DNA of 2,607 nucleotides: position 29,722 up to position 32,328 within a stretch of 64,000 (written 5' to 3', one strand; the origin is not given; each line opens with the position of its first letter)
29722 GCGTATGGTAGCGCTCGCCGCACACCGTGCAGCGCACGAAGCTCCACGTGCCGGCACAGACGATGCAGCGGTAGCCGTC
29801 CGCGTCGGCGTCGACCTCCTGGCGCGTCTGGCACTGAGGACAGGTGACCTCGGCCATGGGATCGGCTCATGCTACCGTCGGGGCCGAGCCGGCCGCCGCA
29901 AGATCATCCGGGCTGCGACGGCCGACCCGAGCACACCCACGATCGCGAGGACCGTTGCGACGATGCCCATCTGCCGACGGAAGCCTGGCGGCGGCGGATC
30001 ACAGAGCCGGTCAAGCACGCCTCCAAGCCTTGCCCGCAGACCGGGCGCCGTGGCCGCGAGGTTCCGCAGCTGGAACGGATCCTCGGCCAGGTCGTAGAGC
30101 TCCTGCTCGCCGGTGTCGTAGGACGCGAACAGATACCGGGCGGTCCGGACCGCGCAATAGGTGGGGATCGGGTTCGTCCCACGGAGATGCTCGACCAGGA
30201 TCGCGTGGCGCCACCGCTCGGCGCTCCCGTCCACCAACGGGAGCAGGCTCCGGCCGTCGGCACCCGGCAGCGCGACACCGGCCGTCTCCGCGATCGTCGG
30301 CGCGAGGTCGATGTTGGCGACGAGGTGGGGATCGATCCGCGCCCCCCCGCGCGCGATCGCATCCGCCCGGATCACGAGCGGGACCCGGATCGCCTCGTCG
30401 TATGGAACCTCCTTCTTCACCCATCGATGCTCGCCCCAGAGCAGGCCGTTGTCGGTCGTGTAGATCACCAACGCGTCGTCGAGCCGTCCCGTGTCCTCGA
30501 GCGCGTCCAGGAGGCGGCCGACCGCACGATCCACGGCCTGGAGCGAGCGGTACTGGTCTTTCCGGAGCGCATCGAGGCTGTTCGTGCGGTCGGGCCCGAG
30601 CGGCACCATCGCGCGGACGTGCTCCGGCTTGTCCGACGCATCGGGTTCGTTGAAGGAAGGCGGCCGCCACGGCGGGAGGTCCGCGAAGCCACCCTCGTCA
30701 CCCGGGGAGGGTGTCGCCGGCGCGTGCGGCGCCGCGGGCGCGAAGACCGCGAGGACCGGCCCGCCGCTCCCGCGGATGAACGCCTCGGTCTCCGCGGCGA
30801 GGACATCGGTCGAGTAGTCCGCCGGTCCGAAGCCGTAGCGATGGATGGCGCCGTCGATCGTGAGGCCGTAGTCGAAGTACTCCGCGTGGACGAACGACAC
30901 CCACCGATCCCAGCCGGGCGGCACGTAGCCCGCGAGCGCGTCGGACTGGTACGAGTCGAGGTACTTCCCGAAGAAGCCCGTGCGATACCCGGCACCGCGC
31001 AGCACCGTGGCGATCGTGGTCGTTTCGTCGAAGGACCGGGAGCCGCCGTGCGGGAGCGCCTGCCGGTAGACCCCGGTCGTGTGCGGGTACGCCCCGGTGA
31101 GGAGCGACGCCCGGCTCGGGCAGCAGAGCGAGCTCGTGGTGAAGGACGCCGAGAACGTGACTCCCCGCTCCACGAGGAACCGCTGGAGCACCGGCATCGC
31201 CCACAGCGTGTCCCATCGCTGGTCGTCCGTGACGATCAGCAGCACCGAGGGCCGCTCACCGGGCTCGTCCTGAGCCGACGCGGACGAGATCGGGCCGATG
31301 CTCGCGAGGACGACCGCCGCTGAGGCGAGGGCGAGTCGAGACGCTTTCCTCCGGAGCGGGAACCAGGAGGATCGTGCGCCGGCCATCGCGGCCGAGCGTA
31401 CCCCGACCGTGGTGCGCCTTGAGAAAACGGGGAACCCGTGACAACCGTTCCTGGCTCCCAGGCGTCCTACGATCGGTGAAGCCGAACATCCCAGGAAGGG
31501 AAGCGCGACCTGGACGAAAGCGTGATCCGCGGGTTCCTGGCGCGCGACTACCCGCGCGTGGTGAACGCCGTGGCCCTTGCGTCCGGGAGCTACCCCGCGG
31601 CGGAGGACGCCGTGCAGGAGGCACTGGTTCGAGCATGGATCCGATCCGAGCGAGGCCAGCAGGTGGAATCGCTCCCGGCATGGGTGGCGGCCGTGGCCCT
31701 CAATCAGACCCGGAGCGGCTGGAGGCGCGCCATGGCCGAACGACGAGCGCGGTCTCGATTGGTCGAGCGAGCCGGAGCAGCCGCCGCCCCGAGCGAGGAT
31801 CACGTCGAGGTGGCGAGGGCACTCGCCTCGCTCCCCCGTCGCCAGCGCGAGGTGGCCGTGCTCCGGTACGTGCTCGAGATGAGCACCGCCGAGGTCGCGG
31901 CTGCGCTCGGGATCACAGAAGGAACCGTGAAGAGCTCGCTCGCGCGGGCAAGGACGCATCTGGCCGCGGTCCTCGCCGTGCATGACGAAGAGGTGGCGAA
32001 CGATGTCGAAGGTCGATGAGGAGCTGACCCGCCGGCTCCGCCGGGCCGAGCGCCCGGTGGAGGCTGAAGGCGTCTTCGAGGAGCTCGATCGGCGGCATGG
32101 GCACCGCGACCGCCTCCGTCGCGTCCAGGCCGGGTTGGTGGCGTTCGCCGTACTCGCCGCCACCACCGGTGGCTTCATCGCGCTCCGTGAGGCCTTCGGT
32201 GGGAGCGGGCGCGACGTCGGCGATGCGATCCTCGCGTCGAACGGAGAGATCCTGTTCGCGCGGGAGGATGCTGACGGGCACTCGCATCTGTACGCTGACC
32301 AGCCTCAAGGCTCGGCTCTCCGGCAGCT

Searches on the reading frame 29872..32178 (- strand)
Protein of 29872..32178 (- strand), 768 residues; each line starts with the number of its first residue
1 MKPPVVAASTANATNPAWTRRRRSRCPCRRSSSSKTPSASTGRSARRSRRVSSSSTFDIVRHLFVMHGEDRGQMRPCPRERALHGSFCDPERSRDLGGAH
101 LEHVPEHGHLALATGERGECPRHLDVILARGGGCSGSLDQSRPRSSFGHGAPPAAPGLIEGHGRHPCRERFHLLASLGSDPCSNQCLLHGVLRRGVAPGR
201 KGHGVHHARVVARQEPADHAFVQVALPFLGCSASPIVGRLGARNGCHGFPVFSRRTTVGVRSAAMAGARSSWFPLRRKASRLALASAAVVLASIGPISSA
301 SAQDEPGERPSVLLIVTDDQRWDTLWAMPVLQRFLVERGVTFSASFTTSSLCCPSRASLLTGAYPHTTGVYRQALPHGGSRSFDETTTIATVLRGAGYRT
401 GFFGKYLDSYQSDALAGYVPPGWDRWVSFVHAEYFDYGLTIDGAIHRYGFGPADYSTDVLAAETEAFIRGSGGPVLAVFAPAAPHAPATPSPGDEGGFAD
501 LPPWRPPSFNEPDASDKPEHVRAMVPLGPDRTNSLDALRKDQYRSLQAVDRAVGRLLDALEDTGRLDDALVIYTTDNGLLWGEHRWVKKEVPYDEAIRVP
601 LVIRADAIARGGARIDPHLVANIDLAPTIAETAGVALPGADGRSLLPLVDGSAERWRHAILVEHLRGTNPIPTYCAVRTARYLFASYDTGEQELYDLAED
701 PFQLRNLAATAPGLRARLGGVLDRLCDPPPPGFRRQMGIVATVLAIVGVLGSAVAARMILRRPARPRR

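Call 29: search_protein_families(library=pfam, proteins=[window:29872-32178:-], max_evalue=0.00001)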
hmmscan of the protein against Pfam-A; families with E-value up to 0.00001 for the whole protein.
window:29872-32178:- (768 aa): 3 families
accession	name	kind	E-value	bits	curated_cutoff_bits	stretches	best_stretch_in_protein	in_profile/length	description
PF00884.28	Sulfatase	-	1.5e-42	146.4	25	1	310-635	1-301/301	Sulfatase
PF16347.10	SGSH_C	-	4e-20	73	29.3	1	582-708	1-132/154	N-sulphoglucosamine sulphohydrolase, C-terminal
PF01663.27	Phosphodiest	-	2.9e-08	34.1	23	0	312-373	1-65/342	Type I phosphodiesterase / nucleotide pyrophosphatase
